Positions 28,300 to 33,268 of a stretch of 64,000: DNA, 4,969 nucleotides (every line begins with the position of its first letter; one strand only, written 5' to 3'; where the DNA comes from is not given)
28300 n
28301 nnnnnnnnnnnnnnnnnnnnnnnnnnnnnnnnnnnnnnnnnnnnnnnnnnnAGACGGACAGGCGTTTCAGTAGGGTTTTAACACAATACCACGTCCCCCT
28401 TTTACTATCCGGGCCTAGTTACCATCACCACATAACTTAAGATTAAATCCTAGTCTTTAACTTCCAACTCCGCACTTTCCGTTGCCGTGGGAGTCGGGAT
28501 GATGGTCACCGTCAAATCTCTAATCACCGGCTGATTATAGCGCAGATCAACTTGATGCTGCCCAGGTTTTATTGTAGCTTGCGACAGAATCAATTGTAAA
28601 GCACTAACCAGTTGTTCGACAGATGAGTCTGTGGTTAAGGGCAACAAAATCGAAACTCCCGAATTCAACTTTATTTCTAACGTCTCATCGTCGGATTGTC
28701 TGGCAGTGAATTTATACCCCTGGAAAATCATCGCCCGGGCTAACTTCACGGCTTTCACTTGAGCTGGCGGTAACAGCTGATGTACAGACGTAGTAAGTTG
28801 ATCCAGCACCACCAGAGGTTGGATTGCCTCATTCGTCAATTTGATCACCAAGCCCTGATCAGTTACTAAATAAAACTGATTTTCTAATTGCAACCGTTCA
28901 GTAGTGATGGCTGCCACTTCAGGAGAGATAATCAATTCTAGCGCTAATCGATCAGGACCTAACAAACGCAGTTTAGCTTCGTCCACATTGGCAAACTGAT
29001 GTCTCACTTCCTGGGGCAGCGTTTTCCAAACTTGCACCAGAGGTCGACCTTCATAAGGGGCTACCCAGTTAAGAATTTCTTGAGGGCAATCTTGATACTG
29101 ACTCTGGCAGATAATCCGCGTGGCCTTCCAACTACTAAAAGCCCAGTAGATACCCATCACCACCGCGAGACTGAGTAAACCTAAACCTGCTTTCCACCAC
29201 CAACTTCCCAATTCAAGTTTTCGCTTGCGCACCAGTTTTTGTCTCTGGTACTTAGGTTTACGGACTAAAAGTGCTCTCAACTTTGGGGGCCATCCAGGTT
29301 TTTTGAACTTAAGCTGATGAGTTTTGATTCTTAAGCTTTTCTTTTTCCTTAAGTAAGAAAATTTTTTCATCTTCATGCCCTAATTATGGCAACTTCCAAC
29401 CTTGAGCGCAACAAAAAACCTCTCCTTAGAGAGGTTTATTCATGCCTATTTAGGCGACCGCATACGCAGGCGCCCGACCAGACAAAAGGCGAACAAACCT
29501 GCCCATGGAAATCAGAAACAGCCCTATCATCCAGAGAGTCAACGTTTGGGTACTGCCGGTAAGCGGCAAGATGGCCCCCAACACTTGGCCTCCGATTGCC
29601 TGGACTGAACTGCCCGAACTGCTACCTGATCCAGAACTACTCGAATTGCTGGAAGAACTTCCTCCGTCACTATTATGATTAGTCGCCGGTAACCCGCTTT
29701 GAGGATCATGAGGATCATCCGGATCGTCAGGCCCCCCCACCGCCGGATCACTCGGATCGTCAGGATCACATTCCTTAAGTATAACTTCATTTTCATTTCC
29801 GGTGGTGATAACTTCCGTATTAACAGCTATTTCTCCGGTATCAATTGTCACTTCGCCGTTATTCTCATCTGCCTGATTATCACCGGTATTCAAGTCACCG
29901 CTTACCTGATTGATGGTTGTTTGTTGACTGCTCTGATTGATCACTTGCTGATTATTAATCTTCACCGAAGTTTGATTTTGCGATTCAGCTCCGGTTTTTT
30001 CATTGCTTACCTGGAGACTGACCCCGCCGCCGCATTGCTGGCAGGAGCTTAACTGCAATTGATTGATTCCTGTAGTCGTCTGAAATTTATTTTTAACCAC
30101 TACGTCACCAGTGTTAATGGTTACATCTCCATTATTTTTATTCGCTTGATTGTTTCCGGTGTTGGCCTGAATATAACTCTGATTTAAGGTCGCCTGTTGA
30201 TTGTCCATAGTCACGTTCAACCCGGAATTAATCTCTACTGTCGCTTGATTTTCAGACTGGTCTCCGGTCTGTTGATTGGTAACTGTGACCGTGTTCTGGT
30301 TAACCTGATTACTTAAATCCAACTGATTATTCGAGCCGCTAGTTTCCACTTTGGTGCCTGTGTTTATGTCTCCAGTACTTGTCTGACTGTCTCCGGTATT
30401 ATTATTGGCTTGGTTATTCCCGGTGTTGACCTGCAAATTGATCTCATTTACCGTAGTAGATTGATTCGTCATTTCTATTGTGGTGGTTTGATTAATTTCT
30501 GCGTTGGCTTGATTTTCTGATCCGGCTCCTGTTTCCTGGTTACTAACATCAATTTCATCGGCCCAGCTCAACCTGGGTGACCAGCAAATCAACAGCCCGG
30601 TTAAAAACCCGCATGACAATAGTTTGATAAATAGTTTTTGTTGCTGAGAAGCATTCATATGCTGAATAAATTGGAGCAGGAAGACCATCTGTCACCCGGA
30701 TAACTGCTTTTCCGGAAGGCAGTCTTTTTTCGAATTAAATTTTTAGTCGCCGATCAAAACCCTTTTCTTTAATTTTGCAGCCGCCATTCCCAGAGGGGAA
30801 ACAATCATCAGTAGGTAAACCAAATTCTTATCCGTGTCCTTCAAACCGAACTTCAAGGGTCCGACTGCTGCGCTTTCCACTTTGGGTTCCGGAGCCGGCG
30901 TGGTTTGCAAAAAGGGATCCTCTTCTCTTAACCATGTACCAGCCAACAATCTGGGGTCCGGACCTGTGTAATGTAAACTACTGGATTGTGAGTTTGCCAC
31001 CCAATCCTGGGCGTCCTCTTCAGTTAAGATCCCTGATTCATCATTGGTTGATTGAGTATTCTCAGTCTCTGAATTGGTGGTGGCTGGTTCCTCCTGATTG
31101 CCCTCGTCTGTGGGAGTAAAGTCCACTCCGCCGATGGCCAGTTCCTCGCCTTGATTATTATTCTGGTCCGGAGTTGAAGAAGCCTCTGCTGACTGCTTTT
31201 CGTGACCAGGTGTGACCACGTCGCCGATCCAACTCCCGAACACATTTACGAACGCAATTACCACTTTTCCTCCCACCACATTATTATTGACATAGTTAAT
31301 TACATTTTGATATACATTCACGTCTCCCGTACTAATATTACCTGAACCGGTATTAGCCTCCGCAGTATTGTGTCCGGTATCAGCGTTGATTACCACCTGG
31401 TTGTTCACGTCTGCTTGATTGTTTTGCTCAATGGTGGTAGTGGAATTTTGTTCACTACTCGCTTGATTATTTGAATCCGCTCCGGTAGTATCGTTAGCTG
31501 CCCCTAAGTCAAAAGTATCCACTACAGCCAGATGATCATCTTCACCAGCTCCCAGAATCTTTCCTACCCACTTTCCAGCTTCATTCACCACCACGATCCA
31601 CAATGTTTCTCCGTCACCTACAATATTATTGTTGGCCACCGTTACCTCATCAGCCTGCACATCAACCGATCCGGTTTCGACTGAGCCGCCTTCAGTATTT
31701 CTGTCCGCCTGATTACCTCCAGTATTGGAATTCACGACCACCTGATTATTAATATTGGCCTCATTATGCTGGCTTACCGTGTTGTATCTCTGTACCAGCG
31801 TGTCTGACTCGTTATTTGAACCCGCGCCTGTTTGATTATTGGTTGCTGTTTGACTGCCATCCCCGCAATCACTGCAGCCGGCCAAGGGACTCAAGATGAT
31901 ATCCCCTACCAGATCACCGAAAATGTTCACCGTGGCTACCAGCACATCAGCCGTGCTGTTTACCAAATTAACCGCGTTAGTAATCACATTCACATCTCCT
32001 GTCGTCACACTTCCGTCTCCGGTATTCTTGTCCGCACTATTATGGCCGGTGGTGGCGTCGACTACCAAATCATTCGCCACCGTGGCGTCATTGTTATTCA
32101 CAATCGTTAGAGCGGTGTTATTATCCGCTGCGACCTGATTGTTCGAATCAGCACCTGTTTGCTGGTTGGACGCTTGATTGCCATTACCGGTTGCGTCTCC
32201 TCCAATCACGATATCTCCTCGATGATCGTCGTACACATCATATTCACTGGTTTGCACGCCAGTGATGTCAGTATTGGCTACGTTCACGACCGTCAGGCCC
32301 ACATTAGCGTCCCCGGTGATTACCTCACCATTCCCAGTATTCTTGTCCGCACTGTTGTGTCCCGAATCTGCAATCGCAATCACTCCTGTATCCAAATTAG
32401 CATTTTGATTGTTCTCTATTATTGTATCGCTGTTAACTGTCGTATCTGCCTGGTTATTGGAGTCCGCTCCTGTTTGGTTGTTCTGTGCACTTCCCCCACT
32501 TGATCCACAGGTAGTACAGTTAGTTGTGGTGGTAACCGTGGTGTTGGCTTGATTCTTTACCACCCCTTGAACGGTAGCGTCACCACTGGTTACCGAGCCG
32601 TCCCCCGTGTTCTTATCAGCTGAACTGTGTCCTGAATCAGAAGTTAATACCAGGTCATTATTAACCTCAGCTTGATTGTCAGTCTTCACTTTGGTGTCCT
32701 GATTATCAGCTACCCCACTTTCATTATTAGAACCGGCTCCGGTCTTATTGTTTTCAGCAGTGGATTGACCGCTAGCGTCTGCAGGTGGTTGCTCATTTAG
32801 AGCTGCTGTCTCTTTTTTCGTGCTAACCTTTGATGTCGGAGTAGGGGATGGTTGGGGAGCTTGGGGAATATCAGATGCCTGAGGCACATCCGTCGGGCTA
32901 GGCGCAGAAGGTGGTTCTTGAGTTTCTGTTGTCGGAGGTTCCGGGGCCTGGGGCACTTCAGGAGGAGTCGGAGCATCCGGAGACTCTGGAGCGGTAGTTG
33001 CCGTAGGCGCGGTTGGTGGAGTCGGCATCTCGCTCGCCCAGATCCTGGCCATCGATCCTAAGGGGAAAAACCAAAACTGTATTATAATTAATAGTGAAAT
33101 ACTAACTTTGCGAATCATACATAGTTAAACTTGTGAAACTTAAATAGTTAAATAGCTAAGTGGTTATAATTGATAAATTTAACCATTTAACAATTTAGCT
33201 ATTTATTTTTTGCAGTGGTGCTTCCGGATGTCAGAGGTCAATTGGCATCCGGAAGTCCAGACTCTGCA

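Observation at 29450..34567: Three adjacent secreted proteins built from an unassigned Asn/Thr/Gly-rich repeat, one ending in LPXTG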

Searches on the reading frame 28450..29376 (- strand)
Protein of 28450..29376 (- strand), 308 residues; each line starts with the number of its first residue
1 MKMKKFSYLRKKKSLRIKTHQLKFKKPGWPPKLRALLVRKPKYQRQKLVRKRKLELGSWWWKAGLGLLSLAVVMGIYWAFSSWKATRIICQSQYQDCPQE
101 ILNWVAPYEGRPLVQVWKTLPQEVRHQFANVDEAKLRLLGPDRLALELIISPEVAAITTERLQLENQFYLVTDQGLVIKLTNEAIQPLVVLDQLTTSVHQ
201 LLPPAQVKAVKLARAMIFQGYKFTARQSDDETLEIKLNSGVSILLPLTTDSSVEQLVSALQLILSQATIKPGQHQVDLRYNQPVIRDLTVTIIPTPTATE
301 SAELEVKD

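Call 17: search_protein_families(library=pfam, proteins=[window:28450-29376:-], max_evalue=0.001)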
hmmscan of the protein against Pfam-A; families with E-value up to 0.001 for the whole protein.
window:28450-29376:- (308 aa): 0 families

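Call 96: search_protein_families(library=pfam, proteins=[window:28450-29376:-], max_evalue=0.01)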
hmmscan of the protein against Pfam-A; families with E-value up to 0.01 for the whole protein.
window:28450-29376:- (308 aa): 1 family
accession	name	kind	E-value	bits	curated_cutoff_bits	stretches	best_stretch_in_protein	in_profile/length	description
PF03799.20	FtsQ_DivIB_C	-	0.0085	17.4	21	0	163-279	4-114/114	Cell division protein FtsQ/DivIB, C-terminal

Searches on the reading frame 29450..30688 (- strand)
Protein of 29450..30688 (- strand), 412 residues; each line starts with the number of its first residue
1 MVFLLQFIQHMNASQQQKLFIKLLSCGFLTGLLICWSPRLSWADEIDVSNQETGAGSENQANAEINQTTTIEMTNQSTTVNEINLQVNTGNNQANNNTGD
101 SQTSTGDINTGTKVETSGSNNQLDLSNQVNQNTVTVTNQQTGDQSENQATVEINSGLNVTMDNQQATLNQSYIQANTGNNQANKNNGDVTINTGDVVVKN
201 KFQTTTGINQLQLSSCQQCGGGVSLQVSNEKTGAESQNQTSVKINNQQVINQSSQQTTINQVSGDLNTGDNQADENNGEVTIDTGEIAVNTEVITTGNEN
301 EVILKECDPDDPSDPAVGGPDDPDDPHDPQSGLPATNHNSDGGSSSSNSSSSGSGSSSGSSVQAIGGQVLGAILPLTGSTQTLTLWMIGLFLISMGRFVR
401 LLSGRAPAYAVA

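Call 3: search_protein_families(library=pfam, proteins=[window:29450-30688:-], max_evalue=1)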
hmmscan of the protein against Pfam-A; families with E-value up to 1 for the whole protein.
window:29450-30688:- (412 aa): 1 family
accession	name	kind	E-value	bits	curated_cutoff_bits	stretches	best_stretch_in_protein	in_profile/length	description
PF15731.11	MqsA_antitoxin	-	0.087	13.4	30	1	188-275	10-90/131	Antitoxin component of bacterial toxin-antitoxin system, MqsA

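Call 4: search_protein_families(library=ncbifam, proteins=[window:29450-30688:-], max_evalue=1)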
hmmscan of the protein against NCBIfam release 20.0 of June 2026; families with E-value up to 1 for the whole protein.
window:29450-30688:- (412 aa): 1 family
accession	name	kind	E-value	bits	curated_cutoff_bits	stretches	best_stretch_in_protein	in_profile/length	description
NF053819.1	EF0750_LPXTG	subfamily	0.035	14.6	47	1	349-399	49-98/105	EF2685/EF0750 family sortase-dependent surface protein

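Call 10: list_cluster_members(proteins=[P0001, window:29450-30688:-, window:30743-33118:-])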
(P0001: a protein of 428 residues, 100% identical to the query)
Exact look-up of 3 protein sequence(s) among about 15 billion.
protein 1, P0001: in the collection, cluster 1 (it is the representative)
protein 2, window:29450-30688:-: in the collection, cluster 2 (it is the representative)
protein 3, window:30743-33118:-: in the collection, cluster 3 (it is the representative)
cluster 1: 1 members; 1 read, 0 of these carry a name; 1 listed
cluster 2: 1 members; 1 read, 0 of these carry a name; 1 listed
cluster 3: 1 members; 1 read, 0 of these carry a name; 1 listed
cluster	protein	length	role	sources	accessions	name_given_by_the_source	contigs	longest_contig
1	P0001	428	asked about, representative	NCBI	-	-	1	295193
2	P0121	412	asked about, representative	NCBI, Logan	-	-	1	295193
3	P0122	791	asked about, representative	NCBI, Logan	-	-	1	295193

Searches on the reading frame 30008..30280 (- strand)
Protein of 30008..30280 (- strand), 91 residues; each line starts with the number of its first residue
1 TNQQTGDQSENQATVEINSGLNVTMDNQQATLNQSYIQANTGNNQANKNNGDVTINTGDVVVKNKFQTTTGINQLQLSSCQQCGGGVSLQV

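Call 95: search_protein_families(library=pfam, proteins=[window:30008-30280:-], max_evalue=10)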
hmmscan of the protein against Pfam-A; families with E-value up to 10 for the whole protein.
window:30008-30280:- (91 aa): 2 families
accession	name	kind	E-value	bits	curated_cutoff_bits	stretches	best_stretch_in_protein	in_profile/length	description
PF10162.14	G8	-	0.00064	20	22.9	1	10-67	9-65/124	G8 domain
PF21466.3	GH101_dom-5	-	0.034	14.4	27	1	7-57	67-117/145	Endo-alpha-N-acetylgalactosaminidase, domain 5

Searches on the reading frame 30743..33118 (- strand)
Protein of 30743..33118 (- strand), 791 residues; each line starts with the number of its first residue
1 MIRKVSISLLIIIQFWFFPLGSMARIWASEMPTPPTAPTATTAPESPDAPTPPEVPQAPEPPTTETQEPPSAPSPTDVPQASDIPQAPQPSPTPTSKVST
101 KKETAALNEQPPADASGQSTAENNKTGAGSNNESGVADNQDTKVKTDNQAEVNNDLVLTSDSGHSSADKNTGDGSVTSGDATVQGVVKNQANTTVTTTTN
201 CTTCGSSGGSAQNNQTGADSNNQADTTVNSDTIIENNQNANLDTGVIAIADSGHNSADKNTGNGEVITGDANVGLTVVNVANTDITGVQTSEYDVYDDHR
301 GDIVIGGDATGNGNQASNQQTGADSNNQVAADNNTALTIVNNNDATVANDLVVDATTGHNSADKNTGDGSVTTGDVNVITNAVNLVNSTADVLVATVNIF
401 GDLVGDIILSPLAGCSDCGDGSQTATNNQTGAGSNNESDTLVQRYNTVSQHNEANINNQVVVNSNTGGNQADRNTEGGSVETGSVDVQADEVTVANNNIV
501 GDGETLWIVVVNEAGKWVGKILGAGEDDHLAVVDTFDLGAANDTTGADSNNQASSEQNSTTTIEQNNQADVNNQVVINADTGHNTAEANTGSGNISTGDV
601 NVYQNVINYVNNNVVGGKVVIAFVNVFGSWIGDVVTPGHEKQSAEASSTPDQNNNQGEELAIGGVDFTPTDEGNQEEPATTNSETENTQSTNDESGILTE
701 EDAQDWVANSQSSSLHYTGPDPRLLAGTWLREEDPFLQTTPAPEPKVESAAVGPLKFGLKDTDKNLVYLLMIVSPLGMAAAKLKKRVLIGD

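Call 3: search_protein_families(library=pfam, proteins=[window:30743-33118:-], max_evalue=1)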
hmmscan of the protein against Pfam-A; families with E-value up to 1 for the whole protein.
window:30743-33118:- (791 aa): 0 families

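Call 4: search_protein_families(library=ncbifam, proteins=[window:30743-33118:-], max_evalue=1)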
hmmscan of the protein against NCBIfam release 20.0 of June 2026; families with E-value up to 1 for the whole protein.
window:30743-33118:- (791 aa): 0 families

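Call 71: find_homologous_proteins(query=window:30743-33118:-)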
Query window:30743-33118:- (791 aa): 264 proteins with E <= 0.001 among 8000 candidates; the best 120 are listed.
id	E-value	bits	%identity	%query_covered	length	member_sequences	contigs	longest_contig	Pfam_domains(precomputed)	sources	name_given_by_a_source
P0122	0.0e+0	1692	100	100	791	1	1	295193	-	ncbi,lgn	-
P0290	2.5e-265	901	58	100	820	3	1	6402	-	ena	-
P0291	1.5e-226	773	56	95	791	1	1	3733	-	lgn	-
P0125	1.6e-209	716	50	99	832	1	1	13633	-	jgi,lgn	jgi:hypothetical protein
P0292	2.2e-203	696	50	94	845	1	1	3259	-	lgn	-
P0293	2.6e-193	663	51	86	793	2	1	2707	-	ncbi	-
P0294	8.9e-193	661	47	99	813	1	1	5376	-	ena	-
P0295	2.4e-168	580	52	82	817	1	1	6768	-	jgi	jgi:hypothetical protein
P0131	7.8e-167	575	46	93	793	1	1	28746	-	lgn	-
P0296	3.6e-156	540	44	91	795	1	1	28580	-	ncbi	-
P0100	9.8e-152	525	54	69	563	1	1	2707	-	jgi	-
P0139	1.6e-145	505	40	99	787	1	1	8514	-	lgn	-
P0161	6.3e-105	370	46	63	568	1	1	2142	-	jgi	-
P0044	3.4e-99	352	38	88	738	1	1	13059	-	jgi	jgi:hypothetical protein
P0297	1.4e-91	326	38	66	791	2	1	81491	-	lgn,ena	-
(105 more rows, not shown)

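Call 82: predict_structure(alignment_id=A5)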
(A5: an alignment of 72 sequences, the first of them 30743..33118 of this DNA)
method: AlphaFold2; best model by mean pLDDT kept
length: 791 residues; sequences in the alignment: 72
mean_pLDDT: 63.9   pTM: 0.54
mean pLDDT of the five models: 63.9, 63.4, 63.3, 60.8, 59.1
residues with pLDDT >= 90: 169; 70-90: 202; 50-70: 94; < 50: 326
segments of 3 or more residues with pLDDT < 50: 25-31, 54-59, 61-138, 199-218, 220-228, 308-334, 419-442, 527-557, 646-759
pLDDT, mean of each block of 10 residues (from residue 1): 80 82 50 54 51 49 41 39 37 37 35 35 37 39 74 89 95 96 88 59 38 40 43 77 92 98 97 91 65 74 65 32 39 56 88 96 98 95 85 75 84 55 37 38 61 89 95 97 92 82 74 66 47 30 34 47 80 94 98 97 89 77 81 81 54 41 34 36 35 35 40 36 38 39 38 44 77 87 80 43
secondary structure, 60 per line:
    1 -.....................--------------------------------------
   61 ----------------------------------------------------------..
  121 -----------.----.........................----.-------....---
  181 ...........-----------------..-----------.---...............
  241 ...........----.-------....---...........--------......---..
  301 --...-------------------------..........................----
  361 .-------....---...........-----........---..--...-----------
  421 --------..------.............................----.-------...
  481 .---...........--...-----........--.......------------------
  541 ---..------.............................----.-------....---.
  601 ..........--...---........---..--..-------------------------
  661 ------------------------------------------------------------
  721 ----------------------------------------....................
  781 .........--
elements in order (helices of 4 or more, strands of 3 or more residues): H2-22 E137-161 E174-177 E181-191 E226-251 E264-267 E271-281 E290-295 E303-305 E331-356 E369-372 E376-386 E392-399 E407-409 E437-465 E478-481 E485-495 E498-500 E506-513 E516-522 E552-580 E593-596 E600-610 E613-615 E619-626 H761-789
